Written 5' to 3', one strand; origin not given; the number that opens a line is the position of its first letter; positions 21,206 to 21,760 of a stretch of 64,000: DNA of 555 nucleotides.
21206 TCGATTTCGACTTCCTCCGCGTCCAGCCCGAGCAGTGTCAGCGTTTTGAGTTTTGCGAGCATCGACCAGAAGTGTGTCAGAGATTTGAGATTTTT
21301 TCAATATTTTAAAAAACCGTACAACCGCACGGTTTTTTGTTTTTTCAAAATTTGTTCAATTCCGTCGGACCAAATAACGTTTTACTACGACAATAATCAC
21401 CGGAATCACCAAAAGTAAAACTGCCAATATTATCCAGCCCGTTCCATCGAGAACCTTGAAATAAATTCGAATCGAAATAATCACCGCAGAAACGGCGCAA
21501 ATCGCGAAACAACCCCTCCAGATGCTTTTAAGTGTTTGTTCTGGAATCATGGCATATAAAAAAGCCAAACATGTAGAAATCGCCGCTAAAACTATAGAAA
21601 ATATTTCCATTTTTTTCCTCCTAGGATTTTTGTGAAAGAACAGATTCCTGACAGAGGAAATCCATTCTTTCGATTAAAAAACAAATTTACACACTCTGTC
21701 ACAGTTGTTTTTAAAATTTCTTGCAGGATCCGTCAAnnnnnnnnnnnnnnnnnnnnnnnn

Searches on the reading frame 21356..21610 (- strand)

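Call 57: search_protein_families(library=pfam, proteins=[window:21356-21610:-], max_evalue=0.01)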
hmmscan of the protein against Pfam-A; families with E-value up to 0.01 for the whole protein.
window:21356-21610:- (84 aa): 2 families
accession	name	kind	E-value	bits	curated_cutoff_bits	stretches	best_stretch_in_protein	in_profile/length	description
PF00892.27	EamA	-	0.0061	17.3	28.2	1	9-81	38-111/135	EamA-like transporter family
PF07695.17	7TMR-DISM_7TM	-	0.0062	16.9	29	1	4-77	99-172/205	7TM diverse intracellular signalling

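Call 64: search_protein_families(library=phrogs, proteins=[window:21356-21610:-], max_evalue=1)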
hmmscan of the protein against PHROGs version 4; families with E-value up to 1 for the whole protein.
window:21356-21610:- (84 aa): 2 families
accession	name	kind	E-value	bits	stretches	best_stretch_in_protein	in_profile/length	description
phrog_36371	-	unknown function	0.2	12.5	1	52-68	13-29/44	-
phrog_6324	-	unknown function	0.7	11.3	1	48-81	62-93/94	-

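Call 65: search_protein_families(library=ncbifam, proteins=[window:21356-21610:-], max_evalue=1)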
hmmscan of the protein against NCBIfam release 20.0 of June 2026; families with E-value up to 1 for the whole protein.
window:21356-21610:- (84 aa): 6 families
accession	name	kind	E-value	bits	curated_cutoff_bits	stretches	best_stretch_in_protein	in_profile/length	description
TIGR03920.1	T7SS_EccD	equivalog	0.0064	15.4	94.95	1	3-77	341-412/455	type VII secretion integral membrane protein EccD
TIGR03022.1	WbaP_sugtrans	subfamily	0.16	11.2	403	1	15-83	49-121/456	undecaprenyl-phosphate galactose phosphotransferase WbaP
NF045951.1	MAG0110_fam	subfamily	0.17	11.2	98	1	3-77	88-162/237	MAG0110 family membrane protein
NF047336.1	conj_memb_RcgA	subfamily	0.19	10.2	325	1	4-68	449-513/537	RcgA family putative transporter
NF033634.1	SLATT_1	domain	0.81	9.6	41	1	2-52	28-76/132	SLATT domain-containing protein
NF033632.1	SLATT_4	domain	0.86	9.4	55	1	2-47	31-72/154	SLATT domain-containing protein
